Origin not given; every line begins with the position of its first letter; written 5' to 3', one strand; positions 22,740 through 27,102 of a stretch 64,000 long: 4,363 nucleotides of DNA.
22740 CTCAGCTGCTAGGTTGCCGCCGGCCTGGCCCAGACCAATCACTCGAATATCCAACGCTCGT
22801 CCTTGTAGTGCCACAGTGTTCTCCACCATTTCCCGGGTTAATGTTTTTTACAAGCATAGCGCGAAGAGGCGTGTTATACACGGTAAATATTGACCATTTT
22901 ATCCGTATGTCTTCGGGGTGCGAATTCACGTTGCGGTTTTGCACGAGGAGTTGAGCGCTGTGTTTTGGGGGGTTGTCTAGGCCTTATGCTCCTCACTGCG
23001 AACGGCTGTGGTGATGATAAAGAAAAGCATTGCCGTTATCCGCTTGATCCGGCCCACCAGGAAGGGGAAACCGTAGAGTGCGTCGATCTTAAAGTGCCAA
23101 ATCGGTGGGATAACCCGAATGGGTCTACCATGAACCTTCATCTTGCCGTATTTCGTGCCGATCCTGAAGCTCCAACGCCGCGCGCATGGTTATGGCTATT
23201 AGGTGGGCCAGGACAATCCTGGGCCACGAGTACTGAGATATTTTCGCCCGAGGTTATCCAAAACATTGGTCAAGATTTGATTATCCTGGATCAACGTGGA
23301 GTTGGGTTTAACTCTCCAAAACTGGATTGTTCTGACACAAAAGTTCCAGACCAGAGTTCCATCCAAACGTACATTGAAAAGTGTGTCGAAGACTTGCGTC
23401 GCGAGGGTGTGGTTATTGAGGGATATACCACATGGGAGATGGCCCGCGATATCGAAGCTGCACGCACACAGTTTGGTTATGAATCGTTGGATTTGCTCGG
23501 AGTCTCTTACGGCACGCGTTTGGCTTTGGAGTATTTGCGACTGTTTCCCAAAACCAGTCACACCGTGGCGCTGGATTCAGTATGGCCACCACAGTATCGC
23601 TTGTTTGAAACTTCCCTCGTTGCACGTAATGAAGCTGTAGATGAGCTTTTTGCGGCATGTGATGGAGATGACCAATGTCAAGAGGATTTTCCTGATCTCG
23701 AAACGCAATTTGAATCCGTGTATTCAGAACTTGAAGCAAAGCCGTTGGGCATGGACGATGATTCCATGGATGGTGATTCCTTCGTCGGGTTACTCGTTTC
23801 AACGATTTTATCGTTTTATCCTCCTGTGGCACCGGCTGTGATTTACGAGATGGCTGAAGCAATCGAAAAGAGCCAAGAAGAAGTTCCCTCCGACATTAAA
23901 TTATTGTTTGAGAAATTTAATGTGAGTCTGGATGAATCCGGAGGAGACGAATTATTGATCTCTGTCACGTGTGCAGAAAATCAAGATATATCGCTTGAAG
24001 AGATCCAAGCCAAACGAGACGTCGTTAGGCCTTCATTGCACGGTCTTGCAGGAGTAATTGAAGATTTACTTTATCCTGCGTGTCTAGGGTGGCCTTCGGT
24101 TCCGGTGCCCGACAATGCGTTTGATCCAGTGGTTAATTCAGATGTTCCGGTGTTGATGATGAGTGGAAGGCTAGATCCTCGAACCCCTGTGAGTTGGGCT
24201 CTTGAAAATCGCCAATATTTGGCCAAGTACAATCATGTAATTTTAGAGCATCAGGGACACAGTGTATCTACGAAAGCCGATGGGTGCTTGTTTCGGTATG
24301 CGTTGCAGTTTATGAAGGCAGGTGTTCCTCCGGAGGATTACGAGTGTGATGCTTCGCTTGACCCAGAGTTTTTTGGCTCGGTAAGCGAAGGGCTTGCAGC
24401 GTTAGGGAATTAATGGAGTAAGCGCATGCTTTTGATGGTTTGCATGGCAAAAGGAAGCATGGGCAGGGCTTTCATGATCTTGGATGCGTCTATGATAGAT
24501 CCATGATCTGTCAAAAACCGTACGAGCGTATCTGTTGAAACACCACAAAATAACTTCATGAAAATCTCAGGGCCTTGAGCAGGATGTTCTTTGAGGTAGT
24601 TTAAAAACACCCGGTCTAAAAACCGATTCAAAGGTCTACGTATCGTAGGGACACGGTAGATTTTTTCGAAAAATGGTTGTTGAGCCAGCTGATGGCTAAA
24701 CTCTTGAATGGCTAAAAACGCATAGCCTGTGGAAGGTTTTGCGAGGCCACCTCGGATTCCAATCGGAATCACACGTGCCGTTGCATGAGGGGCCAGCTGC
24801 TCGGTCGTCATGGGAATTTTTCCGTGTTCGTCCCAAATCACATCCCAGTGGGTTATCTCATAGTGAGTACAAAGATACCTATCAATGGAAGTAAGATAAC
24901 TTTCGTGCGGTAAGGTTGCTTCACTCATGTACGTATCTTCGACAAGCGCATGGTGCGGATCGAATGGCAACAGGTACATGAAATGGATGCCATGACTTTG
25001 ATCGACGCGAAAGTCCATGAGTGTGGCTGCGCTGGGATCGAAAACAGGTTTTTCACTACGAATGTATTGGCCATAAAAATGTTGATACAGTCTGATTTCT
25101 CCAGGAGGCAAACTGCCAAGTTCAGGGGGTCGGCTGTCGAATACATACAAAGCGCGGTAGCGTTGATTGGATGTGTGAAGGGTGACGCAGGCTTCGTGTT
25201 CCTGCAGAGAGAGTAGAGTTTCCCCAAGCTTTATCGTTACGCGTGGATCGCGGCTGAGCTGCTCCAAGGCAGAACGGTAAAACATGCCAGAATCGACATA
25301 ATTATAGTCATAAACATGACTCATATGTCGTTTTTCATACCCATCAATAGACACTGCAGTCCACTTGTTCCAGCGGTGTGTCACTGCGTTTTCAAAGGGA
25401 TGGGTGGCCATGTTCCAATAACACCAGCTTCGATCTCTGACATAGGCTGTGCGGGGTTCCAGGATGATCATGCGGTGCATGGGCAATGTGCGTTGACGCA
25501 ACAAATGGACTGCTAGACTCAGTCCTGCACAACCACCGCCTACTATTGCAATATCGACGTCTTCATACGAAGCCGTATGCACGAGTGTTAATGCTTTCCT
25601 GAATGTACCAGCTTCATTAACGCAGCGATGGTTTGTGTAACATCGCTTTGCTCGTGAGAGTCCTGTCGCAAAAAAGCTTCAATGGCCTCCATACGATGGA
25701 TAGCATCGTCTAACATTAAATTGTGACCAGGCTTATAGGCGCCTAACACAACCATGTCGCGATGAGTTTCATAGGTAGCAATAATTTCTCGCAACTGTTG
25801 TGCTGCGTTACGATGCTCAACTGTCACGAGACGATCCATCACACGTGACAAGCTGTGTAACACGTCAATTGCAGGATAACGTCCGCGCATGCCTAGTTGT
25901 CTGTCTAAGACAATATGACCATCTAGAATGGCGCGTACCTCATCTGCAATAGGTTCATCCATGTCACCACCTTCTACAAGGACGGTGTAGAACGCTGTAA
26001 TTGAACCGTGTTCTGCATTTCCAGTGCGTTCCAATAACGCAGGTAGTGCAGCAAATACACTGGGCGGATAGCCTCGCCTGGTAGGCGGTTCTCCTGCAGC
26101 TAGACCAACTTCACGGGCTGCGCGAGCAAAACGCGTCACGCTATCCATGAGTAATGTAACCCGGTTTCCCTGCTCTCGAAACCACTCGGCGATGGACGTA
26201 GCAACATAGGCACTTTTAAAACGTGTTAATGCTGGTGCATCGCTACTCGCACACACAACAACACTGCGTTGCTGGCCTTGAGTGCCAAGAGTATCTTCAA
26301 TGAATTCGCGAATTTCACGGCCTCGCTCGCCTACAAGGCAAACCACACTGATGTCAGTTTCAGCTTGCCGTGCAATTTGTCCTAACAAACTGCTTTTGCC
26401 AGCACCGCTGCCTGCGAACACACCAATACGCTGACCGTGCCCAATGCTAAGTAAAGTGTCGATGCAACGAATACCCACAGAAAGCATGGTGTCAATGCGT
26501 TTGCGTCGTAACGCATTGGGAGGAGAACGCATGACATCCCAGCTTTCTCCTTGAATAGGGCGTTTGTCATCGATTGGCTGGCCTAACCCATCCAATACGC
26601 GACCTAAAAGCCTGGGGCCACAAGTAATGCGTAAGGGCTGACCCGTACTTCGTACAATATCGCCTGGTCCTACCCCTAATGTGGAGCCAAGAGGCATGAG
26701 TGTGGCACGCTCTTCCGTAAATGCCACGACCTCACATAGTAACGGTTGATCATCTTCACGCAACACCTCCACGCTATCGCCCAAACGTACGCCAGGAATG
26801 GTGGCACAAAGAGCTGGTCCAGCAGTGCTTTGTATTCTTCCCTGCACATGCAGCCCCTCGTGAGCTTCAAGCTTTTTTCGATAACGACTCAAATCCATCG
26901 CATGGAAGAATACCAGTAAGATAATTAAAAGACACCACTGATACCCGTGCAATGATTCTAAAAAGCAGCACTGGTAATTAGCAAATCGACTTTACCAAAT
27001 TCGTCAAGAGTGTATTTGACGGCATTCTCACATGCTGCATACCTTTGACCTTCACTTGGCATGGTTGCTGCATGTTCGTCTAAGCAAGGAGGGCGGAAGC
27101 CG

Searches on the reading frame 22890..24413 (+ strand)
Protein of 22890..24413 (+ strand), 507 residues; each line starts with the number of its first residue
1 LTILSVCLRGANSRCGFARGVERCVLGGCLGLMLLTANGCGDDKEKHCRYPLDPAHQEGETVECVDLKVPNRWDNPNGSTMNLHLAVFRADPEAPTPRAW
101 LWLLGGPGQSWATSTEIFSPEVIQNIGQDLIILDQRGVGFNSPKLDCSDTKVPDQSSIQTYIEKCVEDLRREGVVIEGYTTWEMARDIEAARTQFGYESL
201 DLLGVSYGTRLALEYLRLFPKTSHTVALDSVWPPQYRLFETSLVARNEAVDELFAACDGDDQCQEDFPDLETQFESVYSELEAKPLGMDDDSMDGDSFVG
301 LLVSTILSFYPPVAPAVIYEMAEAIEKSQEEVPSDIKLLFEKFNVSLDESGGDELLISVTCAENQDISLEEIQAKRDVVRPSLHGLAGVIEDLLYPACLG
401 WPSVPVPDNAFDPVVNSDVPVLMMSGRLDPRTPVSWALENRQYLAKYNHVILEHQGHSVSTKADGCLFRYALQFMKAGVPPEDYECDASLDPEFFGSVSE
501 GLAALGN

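Call 3: search_protein_families(library=pfam, proteins=[window:22890-24413:+], max_evalue=0.01)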
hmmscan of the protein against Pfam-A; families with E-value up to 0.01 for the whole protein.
window:22890-24413:+ (507 aa): 3 families
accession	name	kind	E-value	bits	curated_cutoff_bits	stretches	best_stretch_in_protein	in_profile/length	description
PF00561.26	Abhydrolase_1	-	1.8e-16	61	25.8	1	114-237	12-110/245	alpha/beta hydrolase fold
PF08386.16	Abhydrolase_4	-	9.2e-12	45.4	21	1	397-486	14-103/103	TAP-like protein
PF12697.13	Abhydrolase_6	-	0.00095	20.3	26.3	0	128-251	26-115/217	Alpha/beta hydrolase family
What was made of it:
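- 22890..24413 (+): Divergently transcribed secreted-type alpha/beta hydrolase (TAP-like). It is the only neighbour that stays with the GTPase gene down to 61% identity. Pfam Abhydrolase_1 and Abhydrolase_4 (call 3).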

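Call 56: search_protein_families(library=ncbifam, proteins=[window:22890-24413:+], max_evalue=0.00001)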
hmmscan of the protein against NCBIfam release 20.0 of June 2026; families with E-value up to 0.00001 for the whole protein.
window:22890-24413:+ (507 aa): 1 family
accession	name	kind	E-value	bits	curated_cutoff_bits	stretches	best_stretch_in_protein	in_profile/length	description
TIGR01249.1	pro_imino_pep_1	equivalog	3.5e-08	33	259.75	0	176-231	73-128/307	prolyl aminopeptidase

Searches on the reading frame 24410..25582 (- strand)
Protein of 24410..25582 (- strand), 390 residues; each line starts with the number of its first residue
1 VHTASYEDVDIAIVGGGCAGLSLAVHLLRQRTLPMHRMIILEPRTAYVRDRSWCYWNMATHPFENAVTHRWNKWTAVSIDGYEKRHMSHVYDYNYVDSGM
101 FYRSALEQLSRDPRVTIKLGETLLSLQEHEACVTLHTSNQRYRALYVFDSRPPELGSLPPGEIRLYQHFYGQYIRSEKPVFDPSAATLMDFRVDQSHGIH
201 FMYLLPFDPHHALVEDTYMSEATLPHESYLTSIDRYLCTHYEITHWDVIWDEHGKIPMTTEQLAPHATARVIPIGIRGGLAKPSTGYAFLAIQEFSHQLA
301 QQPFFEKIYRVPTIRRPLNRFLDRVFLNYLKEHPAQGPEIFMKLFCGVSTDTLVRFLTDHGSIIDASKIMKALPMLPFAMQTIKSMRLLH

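Call 3: search_protein_families(library=pfam, proteins=[window:24410-25582:-], max_evalue=0.01)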
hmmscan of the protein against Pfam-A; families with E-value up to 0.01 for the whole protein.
window:24410-25582:- (390 aa): 4 families
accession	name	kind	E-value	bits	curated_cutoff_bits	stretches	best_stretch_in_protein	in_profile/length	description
PF05834.18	Lycopene_cycl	-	1.5e-59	202.5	23.4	1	10-378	1-375/380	Lycopene cyclase protein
PF01266.30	DAO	-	1e-05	25.7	27.9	1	10-95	1-84/353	FAD dependent oxidoreductase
PF13454.12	NAD_binding_9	-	0.00073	20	21.8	1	12-53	1-41/155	FAD-NAD(P)-binding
PF13738.12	Pyr_redox_3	-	0.0019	18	30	1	13-148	2-129/305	Pyridine nucleotide-disulphide oxidoreductase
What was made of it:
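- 24410..25582 (-): Lycopene cyclase. It lies directly upstream of the Rieske gene in genomes that lack the hydrolase+GTPase pair at this site. PF05834 at 202 bits (call 3).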

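Call 56: search_protein_families(library=ncbifam, proteins=[window:24410-25582:-], max_evalue=0.00001)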
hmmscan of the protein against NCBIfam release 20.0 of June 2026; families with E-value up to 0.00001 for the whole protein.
window:24410-25582:- (390 aa): 3 families
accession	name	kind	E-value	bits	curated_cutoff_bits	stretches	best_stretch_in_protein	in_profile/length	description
TIGR01790.1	carotene-cycl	subfamily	4.4e-31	108.4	209.5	1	10-370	1-372/387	lycopene cyclase family protein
TIGR01789.1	lycopene_cycl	equivalog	7.3e-25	87.9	215.2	1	10-376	1-364/370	lycopene beta-cyclase CrtY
NF045687.1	LycopCycCtrL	equivalog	1.3e-11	44.1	500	1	9-300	2-294/410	lycopene beta cyclase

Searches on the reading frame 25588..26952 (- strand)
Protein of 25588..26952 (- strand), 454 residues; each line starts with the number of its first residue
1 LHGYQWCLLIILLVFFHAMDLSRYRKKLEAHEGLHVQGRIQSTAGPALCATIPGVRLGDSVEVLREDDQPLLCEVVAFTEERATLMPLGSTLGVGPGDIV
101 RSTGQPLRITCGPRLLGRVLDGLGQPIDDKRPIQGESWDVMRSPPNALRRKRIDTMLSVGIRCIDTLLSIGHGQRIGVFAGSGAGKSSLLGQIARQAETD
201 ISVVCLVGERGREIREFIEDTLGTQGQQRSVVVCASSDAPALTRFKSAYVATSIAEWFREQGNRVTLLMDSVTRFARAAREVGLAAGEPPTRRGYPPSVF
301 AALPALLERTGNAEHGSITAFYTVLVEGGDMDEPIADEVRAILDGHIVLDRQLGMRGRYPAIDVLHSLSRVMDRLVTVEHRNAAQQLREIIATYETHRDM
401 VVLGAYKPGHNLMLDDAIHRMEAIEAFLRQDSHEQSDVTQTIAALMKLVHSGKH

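Call 3: search_protein_families(library=pfam, proteins=[window:25588-26952:-], max_evalue=0.01)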
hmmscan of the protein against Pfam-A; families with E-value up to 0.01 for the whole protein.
window:25588-26952:- (454 aa): 4 families
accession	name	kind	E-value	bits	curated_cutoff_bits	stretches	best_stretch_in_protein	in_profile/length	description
PF00006.31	ATP-synt_ab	-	4.4e-85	285.1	29.5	1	160-369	1-213/213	ATP synthase alpha/beta family, nucleotide-binding domain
PF18269.6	T3SS_ATPase_C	-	1.4e-23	82.9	22.7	1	376-446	1-71/72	T3SS EscN ATPase C-terminal domain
PF02874.29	ATP-synt_ab_N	-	0.00013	22.8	20.9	1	65-104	26-69/69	ATP synthase alpha/beta family, beta-barrel domain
PF00005.33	ABC_tran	-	0.006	17.6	25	0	168-243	6-75/137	ABC transporter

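Call 56: search_protein_families(library=ncbifam, proteins=[window:25588-26952:-], max_evalue=0.00001)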
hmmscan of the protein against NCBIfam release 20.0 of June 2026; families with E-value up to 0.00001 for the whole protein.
window:25588-26952:- (454 aa): 35 families (the best 25 are shown)
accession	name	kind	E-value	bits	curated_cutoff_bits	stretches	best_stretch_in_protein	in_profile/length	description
TIGR02546.1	III_secr_ATP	equivalog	2.5e-171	570.1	604.75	1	34-449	3-422/423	type III secretion system ATPase SctN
TIGR03497.1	FliI_clade2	equivalog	2.5e-169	563.6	629.8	1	38-448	1-412/413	flagellar protein export ATPase FliI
TIGR01026.1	fliI_yscN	subfamily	3.3e-166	553.4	379.5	1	22-448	9-438/440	FliI/YscN family ATPase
NF005391.0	PRK06936.1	equivalog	1.5e-164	548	657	1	23-449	10-438/439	type III secretion system ATPase SctN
TIGR03496.1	FliI_clade1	equivalog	2.9e-162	540.2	619.1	1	38-447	1-413/414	flagellar protein export ATPase FliI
TIGR03498.1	FliI_clade3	equivalog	7.4e-155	515.7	587.45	1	55-447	20-416/418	flagellar protein export ATPase FliI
NF005295.0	PRK06820.1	equivalog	2.3e-152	508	690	1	26-449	19-439/440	EscN/YscN/HrcN family type III secretion system ATPase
NF006575.0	PRK09099.1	subfamily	2.1e-145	484.9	706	1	26-450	16-442/443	type III secretion system ATPase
NF006290.1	PRK08472.1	equivalog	2.3e-127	425.4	644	1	19-448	1-432/433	flagellar protein export ATPase FliI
NF005765.0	PRK07594.1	equivalog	1.5e-126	422.6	715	1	21-449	6-431/433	EscN/YscN/HrcN family type III secretion system ATPase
NF006012.0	PRK08149.1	equivalog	4.5e-124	414.7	594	1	40-448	13-429/431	type III secretion system ATPase SctN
NF005535.1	PRK07196.1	equivalog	1.6e-118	396.5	715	1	35-448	18-433/434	flagellar protein export ATPase FliI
NF004578.0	PRK05922.1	equivalog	1.8e-88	297.3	604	1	55-450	38-432/434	type III secretion system ATPase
NF040574.1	T3SS_ATP_VscN2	exception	5.7e-63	213.2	750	1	144-442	117-410/420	type III secretion system ATPase VscN2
NF009884.0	PRK13343.1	equivalog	9.5e-60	202.6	554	1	26-447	19-441/507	F0F1 ATP synthase subunit alpha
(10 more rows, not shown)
